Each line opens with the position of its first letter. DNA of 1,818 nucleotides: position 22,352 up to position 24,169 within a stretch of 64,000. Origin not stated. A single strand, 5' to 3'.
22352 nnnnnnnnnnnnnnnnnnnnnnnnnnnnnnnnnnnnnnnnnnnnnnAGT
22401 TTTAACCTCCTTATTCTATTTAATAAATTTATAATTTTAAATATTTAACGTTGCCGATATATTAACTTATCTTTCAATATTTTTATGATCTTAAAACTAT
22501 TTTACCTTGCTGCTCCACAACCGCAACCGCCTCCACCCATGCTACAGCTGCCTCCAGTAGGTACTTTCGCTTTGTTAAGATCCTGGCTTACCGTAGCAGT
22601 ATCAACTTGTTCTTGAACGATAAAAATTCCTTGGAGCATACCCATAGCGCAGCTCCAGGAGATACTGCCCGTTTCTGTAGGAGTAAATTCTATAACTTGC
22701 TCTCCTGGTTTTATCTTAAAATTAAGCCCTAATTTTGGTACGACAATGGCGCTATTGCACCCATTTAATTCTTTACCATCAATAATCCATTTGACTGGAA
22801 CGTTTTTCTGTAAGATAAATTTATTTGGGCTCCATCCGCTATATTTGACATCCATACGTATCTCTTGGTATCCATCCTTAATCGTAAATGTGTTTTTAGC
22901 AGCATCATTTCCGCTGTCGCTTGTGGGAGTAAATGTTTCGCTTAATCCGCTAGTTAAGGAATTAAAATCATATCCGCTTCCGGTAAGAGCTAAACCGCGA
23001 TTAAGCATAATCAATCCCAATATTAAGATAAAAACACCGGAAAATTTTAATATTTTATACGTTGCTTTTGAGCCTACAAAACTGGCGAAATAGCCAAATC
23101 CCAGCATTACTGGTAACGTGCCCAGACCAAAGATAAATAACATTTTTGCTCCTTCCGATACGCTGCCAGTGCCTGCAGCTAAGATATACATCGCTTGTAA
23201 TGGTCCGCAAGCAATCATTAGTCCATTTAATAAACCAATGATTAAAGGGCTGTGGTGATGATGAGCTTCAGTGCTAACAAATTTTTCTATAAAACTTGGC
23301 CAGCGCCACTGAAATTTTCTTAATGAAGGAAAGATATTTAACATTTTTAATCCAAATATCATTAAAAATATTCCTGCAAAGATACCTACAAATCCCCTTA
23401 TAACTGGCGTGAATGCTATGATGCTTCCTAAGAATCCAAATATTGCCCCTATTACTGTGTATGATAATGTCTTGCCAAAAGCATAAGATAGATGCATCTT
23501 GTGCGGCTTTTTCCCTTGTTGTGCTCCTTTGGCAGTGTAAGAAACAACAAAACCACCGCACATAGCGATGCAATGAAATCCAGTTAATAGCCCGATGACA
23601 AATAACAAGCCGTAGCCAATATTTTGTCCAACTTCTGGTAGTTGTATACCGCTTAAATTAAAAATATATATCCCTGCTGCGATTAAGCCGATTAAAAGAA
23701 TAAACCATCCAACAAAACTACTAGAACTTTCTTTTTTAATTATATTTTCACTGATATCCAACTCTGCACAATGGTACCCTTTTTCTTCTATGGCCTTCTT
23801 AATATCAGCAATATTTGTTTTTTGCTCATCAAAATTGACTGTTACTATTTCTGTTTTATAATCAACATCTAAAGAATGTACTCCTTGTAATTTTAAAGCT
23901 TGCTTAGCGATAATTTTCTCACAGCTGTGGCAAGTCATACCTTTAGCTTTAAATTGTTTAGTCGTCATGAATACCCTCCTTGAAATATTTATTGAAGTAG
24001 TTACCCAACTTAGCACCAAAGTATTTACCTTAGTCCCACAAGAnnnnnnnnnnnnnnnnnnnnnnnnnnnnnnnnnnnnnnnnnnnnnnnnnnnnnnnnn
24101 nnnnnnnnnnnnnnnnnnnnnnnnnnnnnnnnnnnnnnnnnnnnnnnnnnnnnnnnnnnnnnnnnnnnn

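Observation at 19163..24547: Six-gene copper island centred on an HMA-membrane-cupredoxin fusion protein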

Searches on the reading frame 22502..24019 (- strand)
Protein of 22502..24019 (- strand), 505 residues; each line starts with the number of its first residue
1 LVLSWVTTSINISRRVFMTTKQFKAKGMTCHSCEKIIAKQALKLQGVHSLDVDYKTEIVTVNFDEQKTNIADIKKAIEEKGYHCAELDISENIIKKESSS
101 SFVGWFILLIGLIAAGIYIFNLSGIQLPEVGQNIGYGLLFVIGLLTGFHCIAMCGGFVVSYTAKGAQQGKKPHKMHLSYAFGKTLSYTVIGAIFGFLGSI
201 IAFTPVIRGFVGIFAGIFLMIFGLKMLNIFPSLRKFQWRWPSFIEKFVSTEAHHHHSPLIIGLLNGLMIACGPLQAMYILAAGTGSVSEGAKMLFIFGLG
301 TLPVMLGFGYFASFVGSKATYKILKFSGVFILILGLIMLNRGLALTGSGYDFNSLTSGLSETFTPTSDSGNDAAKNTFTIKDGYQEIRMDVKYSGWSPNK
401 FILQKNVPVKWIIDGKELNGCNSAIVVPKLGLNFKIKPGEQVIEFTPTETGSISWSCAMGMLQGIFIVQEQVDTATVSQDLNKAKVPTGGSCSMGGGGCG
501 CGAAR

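Call 3: search_protein_families(library=pfam, proteins=[window:22502-24019:-], max_evalue=0.01)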
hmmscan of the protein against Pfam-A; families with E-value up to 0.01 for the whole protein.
window:22502-24019:- (505 aa): 4 families
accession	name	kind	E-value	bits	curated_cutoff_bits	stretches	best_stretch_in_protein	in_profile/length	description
PF13386.12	DsbD_2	-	7.2e-46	157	24.9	1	139-336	2-198/199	Cytochrome C biogenesis protein transmembrane region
PF00403.32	HMA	-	3.3e-16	59.9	24.8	1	23-83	2-62/62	Heavy-metal-associated domain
PF02683.22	DsbD_TM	-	1.3e-07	31.6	27.1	1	138-341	7-217/219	Cytochrome C biogenesis protein transmembrane domain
PF13473.12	Cupredoxin_1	-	0.00018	21.9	27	1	381-468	17-104/104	Cupredoxin-like domain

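Call 4: search_protein_families(library=ncbifam, proteins=[window:22502-24019:-], max_evalue=0.01)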
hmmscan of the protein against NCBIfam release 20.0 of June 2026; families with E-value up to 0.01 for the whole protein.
window:22502-24019:- (505 aa): 16 families
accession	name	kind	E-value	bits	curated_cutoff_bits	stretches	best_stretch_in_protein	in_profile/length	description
NF033795.1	chaper_CopZ_Bs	exception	4.4e-16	58.8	91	1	22-83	3-64/66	copper chaperone CopZ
NF033556.1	MerTP_fusion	equivalog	9.7e-16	57.9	180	1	14-83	115-184/186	mercuric transport protein MerTP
TIGR00003.1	TIGR00003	subfamily_domain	1.3e-12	47.7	62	1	21-83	2-64/66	copper ion binding protein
NF033794.2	chaper_CopZ_Eh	exception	2.6e-10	40.3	95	1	21-84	2-65/68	copper chaperone CopZ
TIGR02052.1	MerP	equivalog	6.2e-10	39.5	92.55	1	20-83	24-87/92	mercury resistance system periplasmic binding protein MerP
NF041115.1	UxxU_metal_bind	equivalog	8.7e-10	38.6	95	1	23-83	8-68/74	metal-binding (seleno)protein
NF045683.1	MerT_CopZ_Se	exception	2.7e-09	36.9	375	1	20-84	163-227/235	MerT/CopZ fusion-like heavy metal transport selenoprotein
NF047957.1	CopZ_AFE_1862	equivalog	1.6e-08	34.8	85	1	23-83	3-60/62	CopZ family metallochaperone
NF008262.1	PRK11033.1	equivalog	3.7e-07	29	1005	1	19-118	41-138/731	zinc/cadmium/mercury/lead-transporting ATPase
NF033781.1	chaper_CopP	exception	4.3e-07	30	112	1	21-83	2-63/65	copper-binding metallochaperone CopP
NF010311.1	PRK13748.1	subfamily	4.7e-07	29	600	1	22-93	2-72/560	mercury(II) reductase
NF040495.1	tranport_ArsG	equivalog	4.1e-05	23.1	200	1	140-345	11-220/225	aromatic aminobenezylarsenical efflux permease ArsG family transporter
NF033553.1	MerP_Gpos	exception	6.9e-05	22.7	110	1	19-82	45-109/112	mercury resistance system substrate-binding protein MerP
NF047536.1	Cu_chaper_CsoZ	equivalog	0.00018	21.9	77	1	24-83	6-64/66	putative copper chaperone CsoZ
NF033775.1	P_type_ZntA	exception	0.00037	18.9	1240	1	20-93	49-120/732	Zn(II)/Cd(II)/Pb(II) translocating P-type ATPase ZntA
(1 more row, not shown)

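Call 6: find_homologous_proteins(query=window:22505-23968:-)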
Query seq(488 aa) (488 aa): 5127 proteins with E <= 0.001 among 8000 candidates; the best 120 are listed.
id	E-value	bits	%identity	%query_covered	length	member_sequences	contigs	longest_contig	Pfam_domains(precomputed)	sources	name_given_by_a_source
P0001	2.0e-272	923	100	85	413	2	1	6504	PF02683.23,PF13386.13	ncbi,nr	ncbi:sulfite exporter TauE/SafE family protein, partial [Candidatus Woesearchaeota archaeon]|nr:sulf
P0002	5.7e-212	723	55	98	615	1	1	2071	PF00403.33,PF13473.13,PF02683.23,PF13386.13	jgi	-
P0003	3.2e-210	718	65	96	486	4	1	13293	PF00403.33,PF02683.23,PF13386.13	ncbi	-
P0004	7.4e-210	716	65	94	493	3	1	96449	PF00403.33,PF02683.23,PF13386.13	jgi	jgi:uncharacterized protein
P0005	8.8e-208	710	64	96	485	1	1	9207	PF00403.33,PF02683.23,PF13386.13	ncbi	-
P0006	2.7e-206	705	63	96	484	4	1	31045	PF00403.33,PF02683.23,PF13386.13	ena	-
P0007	5.8e-206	704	55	96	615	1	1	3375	PF00403.33,PF13473.13,PF02683.23,PF13386.13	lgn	-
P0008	2.3e-204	698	64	95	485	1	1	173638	PF00403.33,PF02683.23,PF13386.13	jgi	jgi:uncharacterized protein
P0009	8.2e-204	696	64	96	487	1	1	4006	PF00403.33,PF02683.23,PF13386.13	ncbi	-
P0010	1.7e-203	695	64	96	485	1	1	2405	PF00403.33,PF02683.23,PF13386.13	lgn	-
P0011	2.5e-203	695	63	96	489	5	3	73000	PF00403.33,PF02683.23,PF13386.13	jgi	-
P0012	3.8e-203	694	62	98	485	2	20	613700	PF00403.33,PF02683.23,PF13386.13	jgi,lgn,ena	jgi:uncharacterized protein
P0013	1.3e-202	692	63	96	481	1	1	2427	PF00403.33,PF13473.13,PF02683.23,PF13386.13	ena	-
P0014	1.9e-202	692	63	94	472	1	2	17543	PF00403.33,PF02683.23,PF13386.13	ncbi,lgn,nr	ncbi:MAG: sulfite exporter TauE/SafE family protein [Nanoarchaeota archaeon]|nr:sulfite exporter Tau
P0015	2.0e-202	692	63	96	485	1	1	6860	PF00403.33,PF02683.23,PF13386.13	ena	-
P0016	2.7e-202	691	63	95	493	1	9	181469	PF00403.33,PF02683.23,PF13386.13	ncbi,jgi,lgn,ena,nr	ncbi:sulfite exporter TauE/SafE family protein [Candidatus Woesearchaeota archaeon]|nr:sulfite expor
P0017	1.4e-201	689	63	96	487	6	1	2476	PF00403.33,PF13473.13,PF02683.23,PF13386.13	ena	-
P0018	1.7e-200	686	63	96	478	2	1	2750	PF00403.33,PF02683.23,PF13386.13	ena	-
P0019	3.1e-200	685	63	96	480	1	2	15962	PF00403.33,PF13386.13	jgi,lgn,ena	-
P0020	4.4e-200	684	64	94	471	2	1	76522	PF00403.33,PF02683.23,PF13386.13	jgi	jgi:uncharacterized protein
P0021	8.2e-200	683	64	95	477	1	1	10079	PF00403.33,PF02683.23,PF13386.13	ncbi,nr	ncbi:hypothetical protein GOV03_05255 [Candidatus Woesearchaeota archaeon]|nr:hypothetical protein [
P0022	1.1e-199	683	62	95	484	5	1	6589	PF00403.33,PF02683.23,PF13386.13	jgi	-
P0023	1.3e-199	683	63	96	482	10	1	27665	PF00403.33,PF02683.23,PF13386.13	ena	-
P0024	1.4e-199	683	62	96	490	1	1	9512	PF00403.33,PF02683.23,PF13386.13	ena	-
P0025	3.5e-199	681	58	96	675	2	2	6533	PF00403.33,PF02683.23,PF13386.13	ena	-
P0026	1.3e-198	679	63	96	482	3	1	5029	PF00403.33,PF02683.23,PF13386.13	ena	-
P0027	1.5e-198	679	62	96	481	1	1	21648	PF00403.33,PF02683.23,PF13386.13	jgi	jgi:sulfite exporter TauE/SafE/copper chaperone CopZ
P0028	2.0e-198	679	62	96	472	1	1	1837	PF00403.33,PF02683.23,PF13386.13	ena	-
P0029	3.7e-198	678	62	94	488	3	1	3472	PF00403.33,PF02683.23,PF13386.13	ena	-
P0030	1.0e-197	676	61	98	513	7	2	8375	PF00403.33,PF02683.23,PF13386.13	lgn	-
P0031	1.6e-197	676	62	95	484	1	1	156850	PF00403.33,PF02683.23,PF13386.13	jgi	jgi:uncharacterized protein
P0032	1.6e-197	676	63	96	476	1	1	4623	PF00403.33,PF02683.23,PF13386.13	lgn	-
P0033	3.0e-197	675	63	96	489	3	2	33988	PF00403.33,PF02683.23,PF13386.13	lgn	-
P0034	3.2e-196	671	62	96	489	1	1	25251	PF00403.33,PF02683.23,PF13386.13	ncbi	-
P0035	3.2e-196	671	62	96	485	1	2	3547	PF00403.33,PF02683.23,PF13386.13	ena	-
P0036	3.5e-196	671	63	95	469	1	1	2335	PF00403.33,PF13473.13,PF02683.23,PF13386.13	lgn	-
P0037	6.2e-196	670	63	94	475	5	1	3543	PF00403.33,PF02683.23,PF13386.13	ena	-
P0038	1.3e-195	669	63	94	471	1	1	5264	PF00403.33,PF02683.23,PF13386.13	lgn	-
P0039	4.1e-195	668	60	99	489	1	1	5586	PF00403.33,PF02683.23,PF13386.13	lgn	-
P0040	4.8e-195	668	58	95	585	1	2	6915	PF00403.33,PF13473.13,PF02683.23,PF13386.13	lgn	-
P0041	1.2e-194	666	58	95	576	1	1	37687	PF00403.33,PF13473.13,PF13386.13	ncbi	-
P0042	1.3e-194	666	60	96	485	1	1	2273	PF00403.33,PF02683.23,PF13386.13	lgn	-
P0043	2.2e-194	665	61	96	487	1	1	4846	PF00403.33,PF02683.23,PF13386.13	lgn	-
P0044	4.6e-194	664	60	96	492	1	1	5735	PF00403.33,PF02683.23,PF13386.13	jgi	-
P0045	6.4e-194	664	60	100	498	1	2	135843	PF00403.33,PF02683.23,PF13386.13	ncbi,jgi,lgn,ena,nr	ncbi:hypothetical protein COV19_00265 [Candidatus Woesearchaeota archaeon CG10_big_fil_rev_8_21_14_0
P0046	1.0e-193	663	59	96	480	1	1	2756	PF00403.33,PF02683.23,PF13386.13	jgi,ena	-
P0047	1.5e-193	663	61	96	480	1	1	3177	PF00403.33,PF02683.23,PF13386.13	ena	-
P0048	2.0e-193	662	57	95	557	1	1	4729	PF00403.33,PF13386.13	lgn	-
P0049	3.8e-193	661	61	96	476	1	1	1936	PF00403.33,PF02683.23,PF13386.13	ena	-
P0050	4.7e-193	661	63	95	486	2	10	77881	PF00403.33,PF13473.13,PF02683.23,PF13386.13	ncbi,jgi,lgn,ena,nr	ncbi:sulfite exporter TauE/SafE family protein [Candidatus Woesearchaeota archaeon]|nr:sulfite expor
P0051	4.9e-193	661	60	98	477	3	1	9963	PF00403.33,PF02683.23,PF13386.13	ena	-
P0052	5.5e-193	661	62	94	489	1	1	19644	PF00403.33,PF02683.23,PF13386.13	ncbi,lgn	-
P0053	5.6e-193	661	59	96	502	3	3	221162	PF00403.33,PF02683.23,PF13386.13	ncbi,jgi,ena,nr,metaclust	ncbi:heavy metal transporter [Candidatus Woesearchaeota archaeon CG_4_10_14_0_2_um_filter_33_13]|nr:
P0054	6.3e-193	661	62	97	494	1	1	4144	PF00403.33,PF13473.13,PF02683.23,PF13386.13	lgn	-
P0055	9.3e-193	660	59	97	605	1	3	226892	PF00403.33,PF13473.13,PF02683.23,PF13386.13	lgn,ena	-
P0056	1.8e-192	659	62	97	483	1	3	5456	PF00403.33,PF02683.23,PF13386.13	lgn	-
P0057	1.8e-192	659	60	96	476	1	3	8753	PF00403.33,PF02683.23,PF13386.13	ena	-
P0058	2.1e-192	659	60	96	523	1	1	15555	PF00403.33,PF02683.23,PF13386.13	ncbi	ncbi:MAG: sulfite exporter TauE/SafE family protein [Nanoarchaeota archaeon]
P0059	6.1e-192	657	58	97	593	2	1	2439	PF00403.33,PF13473.13,PF02683.23,PF13386.13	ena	-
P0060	1.0e-191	657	55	93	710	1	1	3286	PF00403.33,PF02683.23,PF13386.13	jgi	jgi:sulfite exporter TauE/SafE/copper chaperone CopZ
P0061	7.9e-191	654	58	95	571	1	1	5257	PF00403.33,PF13386.13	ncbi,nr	ncbi:MAG: sulfite exporter TauE/SafE family protein [Nanoarchaeota archaeon]|nr:sulfite exporter Tau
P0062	8.3e-191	654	63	96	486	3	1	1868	PF00403.33,PF02683.23,PF13386.13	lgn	-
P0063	1.4e-190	653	61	100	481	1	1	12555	PF00403.33,PF13473.13,PF02683.23,PF13386.13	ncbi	-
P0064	2.2e-190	652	61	96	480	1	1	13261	PF00403.33,PF02683.23,PF13386.13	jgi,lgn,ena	-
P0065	2.4e-190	652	60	96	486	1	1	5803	PF00403.33,PF02683.23,PF13386.13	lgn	-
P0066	2.5e-190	652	60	92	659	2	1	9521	PF00403.33,PF13473.13,PF02683.23,PF02680.20,PF13386.13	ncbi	-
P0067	6.7e-190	651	61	97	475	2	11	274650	PF00403.33,PF02683.23,PF13386.13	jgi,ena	jgi:uncharacterized protein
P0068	8.4e-190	650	60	95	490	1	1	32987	PF00403.33,PF02683.23,PF13386.13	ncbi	-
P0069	1.6e-189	649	58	95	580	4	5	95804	PF00403.33,PF13473.13,PF13386.13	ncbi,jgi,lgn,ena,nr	ncbi:MAG TPA: sulfite exporter TauE/SafE family protein [Candidatus Nanoarchaeia archaeon]|nr:sulfit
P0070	2.2e-189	649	61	100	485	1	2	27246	PF00403.33,PF02683.23,PF13386.13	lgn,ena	-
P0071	4.4e-189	648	63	94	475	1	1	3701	PF00403.33,PF02683.23,PF13386.13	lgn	-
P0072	5.6e-189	647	62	95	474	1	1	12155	PF00403.33,PF02683.23,PF13386.13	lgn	-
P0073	5.9e-189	647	56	96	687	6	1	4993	PF00403.33,PF02683.23,PF13386.13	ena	-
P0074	7.0e-189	647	59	100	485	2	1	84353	PF00403.33,PF02683.23,PF13386.13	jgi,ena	-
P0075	1.0e-188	647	59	96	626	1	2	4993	PF00403.33,PF02683.23,PF13386.13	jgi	jgi:sulfite exporter TauE/SafE/copper chaperone CopZ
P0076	1.1e-188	646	59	96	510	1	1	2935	PF00403.33,PF02683.23,PF13386.13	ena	-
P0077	1.4e-188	646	59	92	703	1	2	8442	PF00403.33,PF13473.13,PF02683.23,PF02680.20,PF13386.13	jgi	jgi:copper ion binding protein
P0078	1.9e-188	646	59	97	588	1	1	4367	PF00403.33,PF13386.13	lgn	-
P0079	2.2e-188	646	59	96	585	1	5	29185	PF00403.33,PF13473.13,PF02683.23,PF13386.13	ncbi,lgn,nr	ncbi:sulfite exporter TauE/SafE family protein [Candidatus Woesearchaeota archaeon]|nr:sulfite expor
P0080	3.3e-188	645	58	95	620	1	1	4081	PF00403.33,PF13473.13,PF02683.23,PF13386.13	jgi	jgi:sulfite exporter TauE/SafE/copper chaperone CopZ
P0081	7.1e-188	644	61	98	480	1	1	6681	PF00403.33,PF02683.23,PF13386.13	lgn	-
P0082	1.1e-187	643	60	96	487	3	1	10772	PF00403.33,PF13473.13,PF02683.23,PF13386.13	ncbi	-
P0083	1.9e-187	642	58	96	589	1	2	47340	PF00403.33,PF13473.13,PF13386.13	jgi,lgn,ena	-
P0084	2.1e-187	642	60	94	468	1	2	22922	PF00403.33,PF02683.23,PF13386.13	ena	-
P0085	2.5e-187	642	57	100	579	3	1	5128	PF00403.33,PF02683.23,PF13386.13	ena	-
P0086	2.6e-187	642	56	95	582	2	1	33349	PF00403.33,PF02683.23,PF13386.13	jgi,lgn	jgi:sulfite exporter TauE/SafE/copper chaperone CopZ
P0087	3.9e-187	641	56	95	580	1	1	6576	PF00403.33,PF02683.23,PF13386.13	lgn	-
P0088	1.1e-186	640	60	100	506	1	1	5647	PF00403.33,PF02683.23,PF13386.13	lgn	-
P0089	1.4e-186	640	52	94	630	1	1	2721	PF00403.33,PF13473.13,PF02683.23,PF13386.13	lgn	-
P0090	4.5e-186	638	60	96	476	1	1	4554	PF00403.33,PF02683.23,PF13386.13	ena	-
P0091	6.4e-186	637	61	96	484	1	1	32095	PF00403.33,PF02683.23,PF13386.13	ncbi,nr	ncbi:hypothetical protein GOV06_02285 [Candidatus Woesearchaeota archaeon]|nr:hypothetical protein [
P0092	8.7e-186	637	58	95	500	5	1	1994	PF00403.33,PF02683.23,PF13386.13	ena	-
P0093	1.1e-185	637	58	96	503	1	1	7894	PF00403.33,PF13473.13,PF02683.23,PF13386.13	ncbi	-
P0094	1.1e-185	637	59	96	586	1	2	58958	PF00403.33,PF02683.23,PF13386.13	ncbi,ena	ncbi:MAG: sulfite exporter TauE/SafE family protein [Nanoarchaeota archaeon]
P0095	1.7e-185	636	61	95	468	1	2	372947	PF00403.33,PF02683.23,PF13386.13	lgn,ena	-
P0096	1.9e-185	636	59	96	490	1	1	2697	PF00403.33,PF02683.23,PF13386.13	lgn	-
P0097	2.0e-185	636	60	97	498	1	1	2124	PF00403.33,PF02683.23,PF13386.13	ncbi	-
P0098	2.2e-185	636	60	96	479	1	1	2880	PF00403.33,PF02683.23,PF13386.13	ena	-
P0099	2.2e-185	636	59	96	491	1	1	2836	PF00403.33,PF02683.23,PF13386.13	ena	-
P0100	3.6e-185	635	58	96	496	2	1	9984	PF00403.33,PF02683.23,PF13386.13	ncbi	ncbi:MAG: sulfite exporter TauE/SafE family protein [Candidatus Woesearchaeota archaeon]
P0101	4.9e-185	635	59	96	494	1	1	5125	PF00403.33,PF13386.13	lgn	-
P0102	8.5e-185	634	60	95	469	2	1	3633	PF00403.33,PF02683.23,PF13386.13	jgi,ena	-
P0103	1.0e-184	633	60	99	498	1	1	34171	PF00403.33,PF13473.13,PF02683.23,PF13386.13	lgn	-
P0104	6.2e-184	631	58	95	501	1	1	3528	PF00403.33,PF13386.13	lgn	-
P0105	6.2e-184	631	59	95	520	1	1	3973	PF00403.33,PF13473.13,PF13386.13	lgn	-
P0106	6.5e-184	631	58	99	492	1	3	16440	PF00403.33,PF02683.23,PF13386.13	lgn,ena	-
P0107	9.2e-184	630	54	91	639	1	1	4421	PF00403.33,PF13473.13,PF13386.13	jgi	-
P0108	1.0e-183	630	58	95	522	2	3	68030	PF00403.33,PF02683.23,PF13386.13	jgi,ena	-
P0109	1.4e-183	630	58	97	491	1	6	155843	PF00403.33,PF13386.13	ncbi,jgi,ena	-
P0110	2.1e-183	629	58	96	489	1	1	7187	PF00403.33,PF02683.23,PF13386.13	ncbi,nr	ncbi:sulfite exporter TauE/SafE family protein [Candidatus Woesearchaeota archaeon]|nr:sulfite expor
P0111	2.7e-183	629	60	96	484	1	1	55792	PF00403.33,PF02683.23,PF13386.13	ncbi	ncbi:MAG: sulfite exporter TauE/SafE family protein [Candidatus Woesearchaeota archaeon]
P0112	3.0e-183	629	58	92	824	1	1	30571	PF19803.5,PF00403.33,PF13473.13,PF02683.23,PF13386.13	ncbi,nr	ncbi:MAG: copper ion binding protein [Candidatus Methanoperedens sp.]|nr:copper ion binding protein 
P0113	3.1e-183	629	60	99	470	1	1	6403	PF00403.33,PF02683.23,PF13386.13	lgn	-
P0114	7.2e-183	627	59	96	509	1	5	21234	PF00403.33,PF13473.13,PF02683.23,PF13386.13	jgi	jgi:sulfite exporter TauE/SafE/copper chaperone CopZ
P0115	1.2e-182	627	59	94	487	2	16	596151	PF00403.33,PF02683.23,PF13386.13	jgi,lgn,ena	jgi:uncharacterized protein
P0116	1.6e-182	626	57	95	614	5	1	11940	PF00403.33,PF13473.13,PF13386.13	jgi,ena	-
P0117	1.8e-182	626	59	99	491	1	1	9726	PF00403.33,PF13473.13,PF02683.23,PF13386.13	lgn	-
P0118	1.8e-182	626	58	95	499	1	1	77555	PF00403.33,PF02683.23,PF13386.13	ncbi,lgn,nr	ncbi:sulfite exporter TauE/SafE family protein [Candidatus Woesearchaeota archaeon]|nr:sulfite expor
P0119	1.9e-182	626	59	96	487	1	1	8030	PF00403.33,PF02683.23,PF13386.13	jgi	jgi:sulfite exporter TauE/SafE/copper chaperone CopZ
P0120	2.5e-182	626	60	94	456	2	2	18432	PF00403.33,PF02683.23,PF13386.13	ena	-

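Call 10: find_related_loci(query=window:22505-23968:-, collection=genome_contigs, flank=6000)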
Query seq(488 aa) (488 aa) in genome_contigs; peptide patterns used: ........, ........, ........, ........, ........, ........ (x = any residue, [..] = any of these).
112 stretches matched a pattern; 52 encode a relative of the query (tblastn E <= 1e-3); 52 distinct loci.
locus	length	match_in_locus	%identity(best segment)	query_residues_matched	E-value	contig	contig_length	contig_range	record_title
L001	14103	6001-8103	62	1-470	0e+0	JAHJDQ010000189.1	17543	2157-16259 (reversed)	MAG: Nanoarchaeota archaeon isolate Modern_marine.mb.67 Modern_marine.mb.67_k141_2453882, whole genome shotgun sequence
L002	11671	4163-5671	60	1-470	0e+0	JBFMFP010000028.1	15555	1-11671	MAG: Nanoarchaeota archaeon isolate MAG274 MAG274_28, whole genome shotgun sequence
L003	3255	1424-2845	62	1-474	0e+0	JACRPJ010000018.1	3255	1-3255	MAG: Candidatus Woesearchaeota archaeon isolate NC_groundwater_1984_Pr3_S-0.2um_40_2 scaffold_26237, whole genome shotgu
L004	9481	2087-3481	61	1-470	0e+0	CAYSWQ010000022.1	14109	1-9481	MAG TPA_asm: uncultured Methanosarcinales archaeon isolate SRP077602_co7_621 genome assembly, contig: NODE_20563_length_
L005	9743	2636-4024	63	4-466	0e+0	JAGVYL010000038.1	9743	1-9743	Candidatus Woesearchaeota archaeon isolate RIFOXYD1_FULL_39_9.8 rifoxyd1_full_scaffold_2738, whole genome shotgun sequen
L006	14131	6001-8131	59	1-470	0e+0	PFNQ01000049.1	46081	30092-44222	MAG: Candidatus Woesearchaeota archaeon CG_4_10_14_0_2_um_filter_33_13 CG_4_10_14_0.2_scaffold_181_c, whole genome shotg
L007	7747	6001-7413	61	4-474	0e+0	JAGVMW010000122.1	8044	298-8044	MAG: archaeon isolate DeMMO3_35 c_000000035063, whole genome shotgun sequence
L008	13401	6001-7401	60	1-470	0e+0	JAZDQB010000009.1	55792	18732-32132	MAG: Candidatus Woesearchaeota archaeon isolate MEGAHIT-group-0.97 k141_11964178, whole genome shotgun sequence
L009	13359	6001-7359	59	4-467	2e-178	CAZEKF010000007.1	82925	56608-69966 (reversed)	MAG TPA_asm: uncultured Methanosarcinales archaeon isolate SRP200020_co7_100 genome assembly, contig: NODE_107_length_82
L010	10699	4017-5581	58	1-456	4e-176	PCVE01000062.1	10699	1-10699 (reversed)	MAG: Candidatus Woesearchaeota archaeon CG11_big_fil_rev_8_21_14_0_20_43_8 CG11_8_21_14_0.20_scaffold_3941_c, whole geno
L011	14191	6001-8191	60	4-456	5e-175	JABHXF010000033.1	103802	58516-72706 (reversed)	MAG: Candidatus Woesearchaeota archaeon isolate SI047_bin3 k141_955372, whole genome shotgun sequence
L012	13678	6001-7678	58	1-483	1e-174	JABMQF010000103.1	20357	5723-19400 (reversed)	MAG: Candidatus Woesearchaeota archaeon isolate bin.595 k141_5513127, whole genome shotgun sequence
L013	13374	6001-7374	56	4-467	3e-174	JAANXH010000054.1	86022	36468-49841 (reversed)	MAG: Candidatus Woesearchaeota archaeon isolate SuakinDeep_MAG79_5 MAG795_54, whole genome shotgun sequence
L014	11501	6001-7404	57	1-486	7e-174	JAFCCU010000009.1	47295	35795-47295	Candidatus Woesearchaeota archaeon isolate AB_69_Bin_160 AB_69_Bin_160_scaffold_542, whole genome shotgun sequence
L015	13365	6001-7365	59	9-470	5e-173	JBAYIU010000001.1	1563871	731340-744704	MAG: Candidatus Woesearchaeota archaeon isolate SO_2016_GW1_38 scaffold00001_OW334_2016, whole genome shotgun sequence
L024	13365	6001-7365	48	1-459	2e-143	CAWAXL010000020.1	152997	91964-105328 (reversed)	MAG: uncultured Alphaproteobacteria bacterium isolate MFD05942.bin.2.336 genome assembly, contig: contig_2467, whole gen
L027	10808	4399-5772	48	6-473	2e-141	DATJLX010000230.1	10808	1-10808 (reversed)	MAG TPA_asm: Methylocella sp. isolate SMAG_U14820 k141_2505656, whole genome shotgun sequence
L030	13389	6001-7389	39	1-478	2e-94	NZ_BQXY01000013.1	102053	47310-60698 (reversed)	Clostridium folliculivorans strain D1-1 sequence13, whole genome shotgun sequence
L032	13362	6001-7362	38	5-475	9e-93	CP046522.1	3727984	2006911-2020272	Clostridium bovifaecis strain BXX chromosome, complete genome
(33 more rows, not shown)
